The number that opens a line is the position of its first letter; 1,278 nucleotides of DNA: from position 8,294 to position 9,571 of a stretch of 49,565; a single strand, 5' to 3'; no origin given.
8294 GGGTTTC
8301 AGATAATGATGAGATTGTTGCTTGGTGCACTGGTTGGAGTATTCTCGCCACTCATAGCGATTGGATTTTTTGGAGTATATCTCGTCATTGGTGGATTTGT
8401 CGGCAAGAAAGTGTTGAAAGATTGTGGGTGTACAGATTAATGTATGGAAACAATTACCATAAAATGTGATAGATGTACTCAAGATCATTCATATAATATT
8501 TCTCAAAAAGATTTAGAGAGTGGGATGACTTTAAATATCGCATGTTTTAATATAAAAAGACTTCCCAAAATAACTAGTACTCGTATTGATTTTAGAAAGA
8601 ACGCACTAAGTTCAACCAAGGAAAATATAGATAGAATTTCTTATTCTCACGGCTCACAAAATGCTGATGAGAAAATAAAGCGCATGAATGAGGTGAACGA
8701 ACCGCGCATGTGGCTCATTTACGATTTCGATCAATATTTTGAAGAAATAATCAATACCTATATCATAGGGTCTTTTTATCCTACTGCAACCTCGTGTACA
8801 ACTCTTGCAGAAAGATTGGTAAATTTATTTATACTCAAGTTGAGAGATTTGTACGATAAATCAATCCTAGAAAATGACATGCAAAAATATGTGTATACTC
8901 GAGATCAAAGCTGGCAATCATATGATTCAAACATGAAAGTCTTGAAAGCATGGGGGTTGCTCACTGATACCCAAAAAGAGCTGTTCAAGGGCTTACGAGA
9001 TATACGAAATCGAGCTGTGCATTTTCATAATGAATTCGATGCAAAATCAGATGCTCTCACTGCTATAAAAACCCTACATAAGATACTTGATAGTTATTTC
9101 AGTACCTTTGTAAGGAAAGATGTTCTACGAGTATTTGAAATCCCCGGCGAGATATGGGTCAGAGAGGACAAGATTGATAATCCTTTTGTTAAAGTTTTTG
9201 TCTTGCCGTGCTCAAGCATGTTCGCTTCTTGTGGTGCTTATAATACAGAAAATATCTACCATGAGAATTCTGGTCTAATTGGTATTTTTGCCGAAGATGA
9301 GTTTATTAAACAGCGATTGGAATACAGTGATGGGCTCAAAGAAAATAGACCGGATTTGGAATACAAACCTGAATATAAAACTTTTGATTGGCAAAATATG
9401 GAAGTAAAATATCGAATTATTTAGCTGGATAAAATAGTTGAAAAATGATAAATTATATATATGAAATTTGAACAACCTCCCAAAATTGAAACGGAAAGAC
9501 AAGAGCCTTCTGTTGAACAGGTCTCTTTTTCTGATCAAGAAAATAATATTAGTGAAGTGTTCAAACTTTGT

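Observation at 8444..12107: HEPN-like protein, 787-aa protein with two ART-like modules, and a convergent small ORF: candidate conflict/defence module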

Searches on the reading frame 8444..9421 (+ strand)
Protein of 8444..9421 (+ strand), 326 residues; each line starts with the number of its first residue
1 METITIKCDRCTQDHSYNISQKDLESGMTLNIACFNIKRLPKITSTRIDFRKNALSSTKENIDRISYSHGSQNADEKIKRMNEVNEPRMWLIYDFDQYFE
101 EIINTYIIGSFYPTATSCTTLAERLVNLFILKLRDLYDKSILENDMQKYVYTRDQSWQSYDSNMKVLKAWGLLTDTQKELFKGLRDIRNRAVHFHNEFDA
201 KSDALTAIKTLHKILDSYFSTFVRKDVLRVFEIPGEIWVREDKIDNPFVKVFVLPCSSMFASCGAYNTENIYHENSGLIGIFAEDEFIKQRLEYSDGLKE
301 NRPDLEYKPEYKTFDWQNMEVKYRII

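Call 3: search_protein_families(library=pfam, proteins=[window:8444-9421:+], max_evalue=1)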
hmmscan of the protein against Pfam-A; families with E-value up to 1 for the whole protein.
window:8444-9421:+ (326 aa): 4 families
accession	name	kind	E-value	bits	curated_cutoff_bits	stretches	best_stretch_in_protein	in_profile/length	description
PF13643.11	DUF4145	-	0.0017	18.8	23.1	1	146-211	26-87/88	Domain of unknown function (DUF4145)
PF16213.11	DCB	-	0.065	13.4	25.6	1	73-179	31-130/177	Mon2/Sec7/BIG1-like, dimerisation and cyclophilin-binding domain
PF18731.6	HEPN_Swt1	-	0.11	13.2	27.5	1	172-215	70-111/115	Swt1-like HEPN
PF25578.1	EF-hand_STIM1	-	0.13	12.8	32.2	0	274-300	33-59/80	Stromal interaction molecule 1-like, EF-hand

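Call 4: search_protein_families(library=padloc, proteins=[window:8444-9421:+], max_evalue=1)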
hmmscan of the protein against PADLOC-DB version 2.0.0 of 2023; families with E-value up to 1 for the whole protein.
window:8444-9421:+ (326 aa): 3 families
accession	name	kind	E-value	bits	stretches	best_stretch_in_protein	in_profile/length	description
PDLC03766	Drt9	-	0.0014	15.5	1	53-130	120-200/488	DRT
PDLC01688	DUF3644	-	0.0044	15.1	1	173-206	91-123/149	DUF3644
PDLC04162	HEC-08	-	0.0078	13.3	1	173-202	102-131/358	-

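Call 5: search_protein_families(library=ncbifam, proteins=[window:8444-9421:+], max_evalue=1)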
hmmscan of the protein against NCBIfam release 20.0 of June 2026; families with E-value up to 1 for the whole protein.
window:8444-9421:+ (326 aa): 1 family
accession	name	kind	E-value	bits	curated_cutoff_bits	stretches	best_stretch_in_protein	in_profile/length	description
NF008521.0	PRK11448.1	equivalog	0.007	14.4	729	1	144-225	47-126/1123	type I restriction-modification system endonuclease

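Call 10: search_protein_families(library=phrogs, proteins=[window:8444-9421:+], max_evalue=0.1)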
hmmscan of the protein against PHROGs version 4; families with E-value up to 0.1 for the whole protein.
window:8444-9421:+ (326 aa): 3 families
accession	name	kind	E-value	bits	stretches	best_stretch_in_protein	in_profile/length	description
phrog_26161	-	unknown function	0.00046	21.1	1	122-223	95-199/288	-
phrog_1305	-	DNA, RNA and nucleotide metabolism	0.01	16.2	0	96-220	104-207/226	DNA binding protein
phrog_17723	-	unknown function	0.045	14.7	0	4-34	3-32/47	-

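Call 13: find_homologous_proteins(query=window:8444-9421:+)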
Query window:8444-9421:+ (326 aa): 23 proteins with E <= 0.001 among 821 candidates.
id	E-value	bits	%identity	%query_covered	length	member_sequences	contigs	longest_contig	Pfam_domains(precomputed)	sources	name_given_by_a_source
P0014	2.2e-219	745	100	100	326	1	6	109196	-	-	-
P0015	1.4e-132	460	60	100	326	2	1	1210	-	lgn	-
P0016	8.0e-127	441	59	100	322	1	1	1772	-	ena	-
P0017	9.8e-126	437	59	100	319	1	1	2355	-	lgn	-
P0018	1.4e-125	437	59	100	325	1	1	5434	-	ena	-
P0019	3.7e-125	436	59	100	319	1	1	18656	-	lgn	-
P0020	3.1e-124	433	56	100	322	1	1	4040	-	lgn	-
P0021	3.8e-124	432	57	100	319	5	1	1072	-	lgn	-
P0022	1.4e-122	427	59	99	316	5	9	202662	-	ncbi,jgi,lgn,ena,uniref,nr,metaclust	ncbi:MAG: hypothetical protein UU48_C0001G0054 [Candidatus Uhrbacteria bacterium GW2011_GWF2_41_16]|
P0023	1.6e-122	427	57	100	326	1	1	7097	-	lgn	-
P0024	2.2e-121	423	56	100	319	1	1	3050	-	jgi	-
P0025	1.3e-119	417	56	100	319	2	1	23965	-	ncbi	ncbi:hypothetical protein ACFL22_00785 [Patescibacteria group bacterium]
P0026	1.9e-115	404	56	100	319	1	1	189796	-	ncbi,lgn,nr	ncbi:MAG: hypothetical protein Q8K92_06175 [Leadbetterella sp.]|nr:hypothetical protein [Leadbettere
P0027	1.9e-115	404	55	100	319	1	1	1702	-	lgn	-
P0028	1.0e-114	401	54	99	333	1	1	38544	-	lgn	-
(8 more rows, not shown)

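Call 18: find_encoding_contigs(protein=P0022, flank=6000, max_places=3)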
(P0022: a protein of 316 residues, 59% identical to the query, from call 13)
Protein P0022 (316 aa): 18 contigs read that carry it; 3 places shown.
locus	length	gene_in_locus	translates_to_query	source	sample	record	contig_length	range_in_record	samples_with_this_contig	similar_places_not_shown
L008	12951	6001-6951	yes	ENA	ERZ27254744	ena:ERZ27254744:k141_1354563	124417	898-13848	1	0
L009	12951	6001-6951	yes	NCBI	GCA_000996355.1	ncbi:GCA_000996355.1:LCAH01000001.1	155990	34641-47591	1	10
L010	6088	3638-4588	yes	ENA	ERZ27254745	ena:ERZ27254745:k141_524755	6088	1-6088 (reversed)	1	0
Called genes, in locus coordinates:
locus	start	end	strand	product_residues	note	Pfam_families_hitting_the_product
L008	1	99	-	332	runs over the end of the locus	?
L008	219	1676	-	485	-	PF01425:Amidase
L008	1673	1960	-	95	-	PF02686:GatC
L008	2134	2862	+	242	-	PF01351:RNase_HII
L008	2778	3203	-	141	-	-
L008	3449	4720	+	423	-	PF02403:Seryl_tRNA_N, PF00587:tRNA-synt_2b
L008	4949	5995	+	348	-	PF02016:Peptidase_S66, PF17676:Peptidase_S66C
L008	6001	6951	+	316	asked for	-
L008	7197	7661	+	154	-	-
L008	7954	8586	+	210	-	PF07690:MFS_1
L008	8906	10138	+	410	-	-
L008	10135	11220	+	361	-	-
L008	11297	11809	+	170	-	-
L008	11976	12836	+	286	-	-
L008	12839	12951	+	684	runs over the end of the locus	PF17191:RecG_wedge, PF04851:ResIII, PF00270:DEAD, PF13604:AAA_30 (faint), PF00271:Helicase_C, PF22590:Cas3-like_C_2 (weak)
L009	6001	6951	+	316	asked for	-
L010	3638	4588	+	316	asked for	-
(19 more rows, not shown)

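Call 19: find_encoding_contigs(protein=P0026, flank=6000, max_places=2)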
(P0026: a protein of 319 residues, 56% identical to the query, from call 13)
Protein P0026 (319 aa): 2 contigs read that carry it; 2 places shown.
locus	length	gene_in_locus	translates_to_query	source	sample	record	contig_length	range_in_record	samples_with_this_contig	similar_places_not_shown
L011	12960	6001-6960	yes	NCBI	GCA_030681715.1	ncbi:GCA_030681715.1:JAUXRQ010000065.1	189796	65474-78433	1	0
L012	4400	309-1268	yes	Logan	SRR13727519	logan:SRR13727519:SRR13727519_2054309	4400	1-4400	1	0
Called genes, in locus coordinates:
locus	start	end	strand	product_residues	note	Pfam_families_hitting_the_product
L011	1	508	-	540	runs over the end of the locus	-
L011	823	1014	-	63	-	-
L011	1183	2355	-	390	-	-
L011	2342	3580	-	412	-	PF14362:DUF4407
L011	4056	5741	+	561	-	PF00239:Resolvase, PF07508:Recombinase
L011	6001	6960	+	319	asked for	-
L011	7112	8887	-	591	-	PF02463:SMC_N, PF11398:DUF2813 (faint), PF13175:AAA_15, PF13304:AAA_21, PF13175:AAA_15, PF20469:OLD-like_TOPRIM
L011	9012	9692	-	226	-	-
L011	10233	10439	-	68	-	-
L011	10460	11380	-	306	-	-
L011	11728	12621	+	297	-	PF08401:ArdcN, PF18818:MPTase-PolyVal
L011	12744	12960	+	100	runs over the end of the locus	-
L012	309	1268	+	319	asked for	-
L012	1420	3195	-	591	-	PF02463:SMC_N, PF11398:DUF2813 (faint), PF13175:AAA_15, PF13304:AAA_21, PF13175:AAA_15, PF20469:OLD-like_TOPRIM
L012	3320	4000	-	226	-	-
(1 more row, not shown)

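Call 20: find_encoding_contigs(protein=P0028, flank=6000, max_places=2)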
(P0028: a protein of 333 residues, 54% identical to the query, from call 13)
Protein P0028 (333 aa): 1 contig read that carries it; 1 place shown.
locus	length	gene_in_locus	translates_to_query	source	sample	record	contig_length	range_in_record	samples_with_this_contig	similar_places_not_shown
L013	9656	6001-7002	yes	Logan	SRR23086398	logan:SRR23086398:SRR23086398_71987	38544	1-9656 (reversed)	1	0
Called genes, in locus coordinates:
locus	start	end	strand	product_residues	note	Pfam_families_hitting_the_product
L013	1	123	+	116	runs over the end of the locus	-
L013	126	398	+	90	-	-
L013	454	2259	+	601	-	PF01555:N6_N4_Mtase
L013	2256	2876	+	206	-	-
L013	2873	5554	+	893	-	PF04851:ResIII, PF00270:DEAD, PF19778:RE_endonuc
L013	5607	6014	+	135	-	PF18932:DUF5681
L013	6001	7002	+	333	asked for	-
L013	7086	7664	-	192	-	PF01467:CTP_transf_like (weak)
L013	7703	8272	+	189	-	PF01928:CYTH (weak)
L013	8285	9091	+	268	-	PF02463:SMC_N (faint), PF13175:AAA_15 (weak), PF13476:AAA_23, PF13175:AAA_15, PF13304:AAA_21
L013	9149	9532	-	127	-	PF01176:eIF-1a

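Call 21: find_encoding_contigs(protein=P0025, flank=6000, max_places=2)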
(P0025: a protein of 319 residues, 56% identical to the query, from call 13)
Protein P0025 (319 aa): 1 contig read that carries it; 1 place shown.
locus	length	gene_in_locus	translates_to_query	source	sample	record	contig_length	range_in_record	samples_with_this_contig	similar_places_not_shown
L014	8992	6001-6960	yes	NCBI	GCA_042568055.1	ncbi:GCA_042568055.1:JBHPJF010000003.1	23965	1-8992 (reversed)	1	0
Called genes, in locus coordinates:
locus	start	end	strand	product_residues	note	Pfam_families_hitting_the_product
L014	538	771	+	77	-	-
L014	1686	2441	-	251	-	PF00565:SNase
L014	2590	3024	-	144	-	-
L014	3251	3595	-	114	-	-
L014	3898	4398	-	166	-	-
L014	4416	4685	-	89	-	-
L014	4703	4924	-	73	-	-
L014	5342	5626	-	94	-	-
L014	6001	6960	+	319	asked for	-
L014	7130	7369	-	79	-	-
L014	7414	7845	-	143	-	-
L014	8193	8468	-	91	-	-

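Call 30: search_protein_families(library=pfam, alignment_id=A2, max_evalue=0.1)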
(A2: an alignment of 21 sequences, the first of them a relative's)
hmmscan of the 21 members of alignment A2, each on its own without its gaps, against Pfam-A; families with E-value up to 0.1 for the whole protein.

A. member 1, P0014 (326 aa): 2 families
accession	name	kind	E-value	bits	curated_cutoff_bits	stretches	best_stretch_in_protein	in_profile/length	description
PF13643.11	DUF4145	-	0.0017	18.8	23.1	1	146-211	26-87/88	Domain of unknown function (DUF4145)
PF16213.11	DCB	-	0.065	13.4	25.6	0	73-179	31-130/177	Mon2/Sec7/BIG1-like, dimerisation and cyclophilin-binding domain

B. families by the number of members that match (of 21 scanned): 8 families
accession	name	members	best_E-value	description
PF13643.11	DUF4145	10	0.0017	Domain of unknown function (DUF4145)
PF18731.6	HEPN_Swt1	5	0.01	Swt1-like HEPN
PF19615.4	DUF6120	2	0.02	Family of unknown function (DUF6120)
PF16213.11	DCB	2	0.033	Mon2/Sec7/BIG1-like, dimerisation and cyclophilin-binding domain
PF03403.19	PAF-AH_p_II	1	0.032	Platelet-activating factor acetylhydrolase, isoform II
PF10303.14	DUF2408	1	0.033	Protein of unknown function (DUF2408)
PF10122.14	Zn_ribbon_Com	1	0.083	Mu-like prophage protein Com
PF11703.13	UPF0506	1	0.086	UPF0506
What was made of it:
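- Closest known: DUF4145. Same: Weak matches from Pfam, NCBIfam (HsdR N-terminal region) and PADLOC all fall on the Rx4H helix region (calls 3-5, 30).
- Effector-type domains are present (calls 3, 30).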

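Call 31: search_solved_structures(query=A2, max_evalue=5, show_alignments=3)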
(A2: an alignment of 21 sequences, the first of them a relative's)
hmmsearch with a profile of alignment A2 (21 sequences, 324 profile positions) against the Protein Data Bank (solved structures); distinct sequences matched with E-value up to 5: 5.
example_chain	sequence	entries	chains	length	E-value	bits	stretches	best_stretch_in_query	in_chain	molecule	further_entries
6d6q_G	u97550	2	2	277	0.75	12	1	230-262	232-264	Exosome complex component RRP40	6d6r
9g8n_H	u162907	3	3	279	0.75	12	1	230-262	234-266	Exosome complex component RRP40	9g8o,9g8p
2nn6_G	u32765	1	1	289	0.84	11.8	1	230-262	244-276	Exosome complex exonuclease RRP40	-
6h25_G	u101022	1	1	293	0.86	11.8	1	230-262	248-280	Exosome complex component RRP40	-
9g8m_H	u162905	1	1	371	1.1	11.5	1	230-263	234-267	Exosome complex component RRP40,Exosome complex component MTR3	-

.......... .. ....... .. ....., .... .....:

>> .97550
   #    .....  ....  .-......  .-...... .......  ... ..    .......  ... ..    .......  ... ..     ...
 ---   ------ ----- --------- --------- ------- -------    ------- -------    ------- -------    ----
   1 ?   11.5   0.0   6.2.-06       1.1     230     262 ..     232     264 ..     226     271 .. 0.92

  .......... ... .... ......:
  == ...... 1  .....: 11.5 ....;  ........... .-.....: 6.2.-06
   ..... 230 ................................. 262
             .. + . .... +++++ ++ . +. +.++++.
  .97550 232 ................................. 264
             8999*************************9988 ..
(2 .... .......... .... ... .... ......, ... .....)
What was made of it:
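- On HEPN superfamily (DUF4145 clade): A PDB sequence search found nothing (call 31).
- On RAZR / PD-T7-4: The PDB profile search gave no hit (call 31).
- Closest known: RAZR / PD-T7-4. Different: No sequence-level match was detected: there is no named-system hit in PADLOC and no PDB hit (calls 4, 31).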

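Call 96: find_related_loci(query=A2, collection=viral_contigs, flank=6000)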
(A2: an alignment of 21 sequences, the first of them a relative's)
Query A2 (326 aa) in viral_contigs; peptide patterns used: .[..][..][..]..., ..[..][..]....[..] (x = any residue, [..] = any of these).
52 stretches matched a pattern, but none encodes a relative of the query by tblastn (E <= 1e-3).
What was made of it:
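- Tried and rejected: None (call 96).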

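Call 107: search_dna_similar(query=window:8444-9421:+, collection=plasmids, mode=protein, max_evalue=1, max_rows=10)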
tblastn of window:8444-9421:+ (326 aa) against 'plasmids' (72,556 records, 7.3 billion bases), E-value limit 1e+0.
Records with a match: 2; places in all: 2; records where one place covers at least 80% of the query: 0.
Best place of each record, by identity: <60% 2.
By first word of the organism name: Bradyrhizobium 1; Bacillus 1.
By predicted mobility (MOB-suite, as given by PLSDB): conjugative 1; non-mobilizable 1.
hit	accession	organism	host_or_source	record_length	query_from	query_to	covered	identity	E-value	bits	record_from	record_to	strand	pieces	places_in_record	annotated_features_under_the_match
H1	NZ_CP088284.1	Bradyrhizobium septentrionale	Glycine max cv. AC Glengarry,Cell ...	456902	51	259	64%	26.5%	1e-15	86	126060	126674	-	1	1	hypothetical protein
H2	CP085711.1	Bacillus sp. F19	single cell,soil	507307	70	195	39%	34.9%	3e-13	78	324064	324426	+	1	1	none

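Call 108: search_dna_similar(query=window:8444-9421:+, collection=phages, mode=protein, max_evalue=1, max_rows=10)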
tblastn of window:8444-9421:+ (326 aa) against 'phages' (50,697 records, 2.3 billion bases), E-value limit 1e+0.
Records with a match: 6; places in all: 6; records where one place covers at least 80% of the query: 0.
Best place of each record, by identity: <60% 6.
By first word of the organism name: Thermus 6.
By host as written in the record: Thermus thermophilus 5; Thermus thermophilus HB8 1.
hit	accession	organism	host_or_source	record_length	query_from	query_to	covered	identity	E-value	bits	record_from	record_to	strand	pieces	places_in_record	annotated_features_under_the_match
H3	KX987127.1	Thermus phage G20c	Thermus thermophilus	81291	118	224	33%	29.7%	3e-1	39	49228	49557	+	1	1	hypothetical protein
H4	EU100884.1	Thermus phage P74-26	Thermus thermophilus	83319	118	224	33%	29.7%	4e-1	39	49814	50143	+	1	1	hypothetical protein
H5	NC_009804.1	Thermus phage P74-26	Thermus thermophilus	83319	118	224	33%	29.7%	4e-1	39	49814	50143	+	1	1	hypothetical protein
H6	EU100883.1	Thermus phage P23-45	Thermus thermophilus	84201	132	224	29%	30.2%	8e-1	38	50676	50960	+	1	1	hypothetical protein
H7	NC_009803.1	Thermus phage P23-45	Thermus thermophilus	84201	132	224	29%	30.2%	8e-1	38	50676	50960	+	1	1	hypothetical protein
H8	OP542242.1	Thermus phage P23-45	Thermus thermophilus HB8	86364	132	224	29%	30.2%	8e-1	38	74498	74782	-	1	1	hypothetical protein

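Call 109: get_annotated_region(hit=H1, flank=6000)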
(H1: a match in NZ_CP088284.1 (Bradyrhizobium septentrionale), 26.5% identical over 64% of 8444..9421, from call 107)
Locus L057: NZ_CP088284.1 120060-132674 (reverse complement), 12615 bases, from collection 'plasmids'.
description: Bradyrhizobium septentrionale strain 1S1 plasmid pBs1S1a, complete sequence
organism: Bradyrhizobium septentrionale (NCBI taxid 1404411)
taxonomy: Bacteria; Pseudomonadota; Alphaproteobacteria; Hyphomicrobiales; Nitrobacteraceae; Bradyrhizobium; Bradyrhizobium septentrionale
host: -; source: Glycine max cv. AC Glengarry,Cell culture,Root nodule from soybean plant inoculated with root zone soil from ...; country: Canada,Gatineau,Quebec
typing (MOB-suite, as given by PLSDB): conjugative; replicon rep_cluster_506; relaxase MOBP; mating-pair formation MPF_T
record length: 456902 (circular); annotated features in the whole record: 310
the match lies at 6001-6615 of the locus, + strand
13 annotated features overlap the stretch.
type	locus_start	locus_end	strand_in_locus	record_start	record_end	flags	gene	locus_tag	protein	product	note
CDS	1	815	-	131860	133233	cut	-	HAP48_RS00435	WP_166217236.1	tyrosinase family protein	-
CDS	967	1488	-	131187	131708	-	-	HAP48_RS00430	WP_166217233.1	hypothetical protein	-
CDS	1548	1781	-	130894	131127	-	-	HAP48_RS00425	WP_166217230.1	hypothetical protein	-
CDS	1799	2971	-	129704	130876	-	-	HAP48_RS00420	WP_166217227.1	hypothetical protein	-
CDS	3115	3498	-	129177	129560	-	-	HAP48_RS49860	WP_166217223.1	patatin-like phospholipase family protein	GO:0006629 - lipid metabolic process [Evidence IEA]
CDS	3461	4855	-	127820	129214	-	-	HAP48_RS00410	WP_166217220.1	hypothetical protein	-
CDS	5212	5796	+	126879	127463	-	-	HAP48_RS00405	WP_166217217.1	hypothetical protein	-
CDS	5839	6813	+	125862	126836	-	-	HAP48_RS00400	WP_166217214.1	hypothetical protein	-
CDS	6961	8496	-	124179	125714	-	-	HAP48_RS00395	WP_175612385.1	IS66 family transposase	-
CDS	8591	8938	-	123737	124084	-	tnpB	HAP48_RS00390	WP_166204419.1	IS66 family insertion sequence element accessory protein TnpB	-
CDS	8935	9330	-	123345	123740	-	-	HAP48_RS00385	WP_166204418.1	transposase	GO:0006313 - DNA transposition [Evidence IEA]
CDS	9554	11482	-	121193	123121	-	-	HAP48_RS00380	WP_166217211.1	S41 family peptidase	GO:0006508 - proteolysis [Evidence IEA]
CDS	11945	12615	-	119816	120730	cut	-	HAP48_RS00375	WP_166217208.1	tyrosine-type recombinase/integrase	GO:0015074 - DNA integration [Evidence IEA]; GO:0006310 - DNA recombination [Evidence IEA]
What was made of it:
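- IS66 on a Bradyrhizobium plasmid (calls 19, 20, 109).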

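Call 110: get_annotated_region(hit=H2, flank=6000)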
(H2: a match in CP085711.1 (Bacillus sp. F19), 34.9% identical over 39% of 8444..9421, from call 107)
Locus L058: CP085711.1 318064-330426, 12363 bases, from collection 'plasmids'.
description: Bacillus sp. F19 plasmid unnamed, complete sequence
organism: Bacillus sp. F19 (NCBI taxid 2884833)
taxonomy: Bacteria; Bacillota; Bacilli; Bacillales; Bacillaceae; Bacillus; Bacillus sp. F19
host: -; source: single cell,soil; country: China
typing (MOB-suite, as given by PLSDB): non-mobilizable
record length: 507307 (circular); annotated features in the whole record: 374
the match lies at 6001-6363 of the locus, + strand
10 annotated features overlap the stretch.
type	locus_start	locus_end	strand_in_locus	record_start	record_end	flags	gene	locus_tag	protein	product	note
CDS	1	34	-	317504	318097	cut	-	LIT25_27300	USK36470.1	recombinase family protein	-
CDS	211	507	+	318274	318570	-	-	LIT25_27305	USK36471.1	hypothetical protein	-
CDS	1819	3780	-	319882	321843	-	-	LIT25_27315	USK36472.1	hypothetical protein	-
CDS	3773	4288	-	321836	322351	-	-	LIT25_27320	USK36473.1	hypothetical protein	-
CDS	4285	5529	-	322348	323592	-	-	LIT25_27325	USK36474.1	hypothetical protein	-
CDS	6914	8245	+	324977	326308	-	-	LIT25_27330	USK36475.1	hypothetical protein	-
CDS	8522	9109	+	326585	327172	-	-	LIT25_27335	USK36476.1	DUF6037 family protein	-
CDS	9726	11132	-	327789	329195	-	-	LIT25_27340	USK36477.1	sigma 54-interacting transcriptional regulator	-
CDS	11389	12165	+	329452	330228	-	-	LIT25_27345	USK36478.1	glucose 1-dehydrogenase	-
CDS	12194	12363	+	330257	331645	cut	gcvPA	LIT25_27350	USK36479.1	aminomethyl-transferring glycine dehydrogenase subunit GcvPA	-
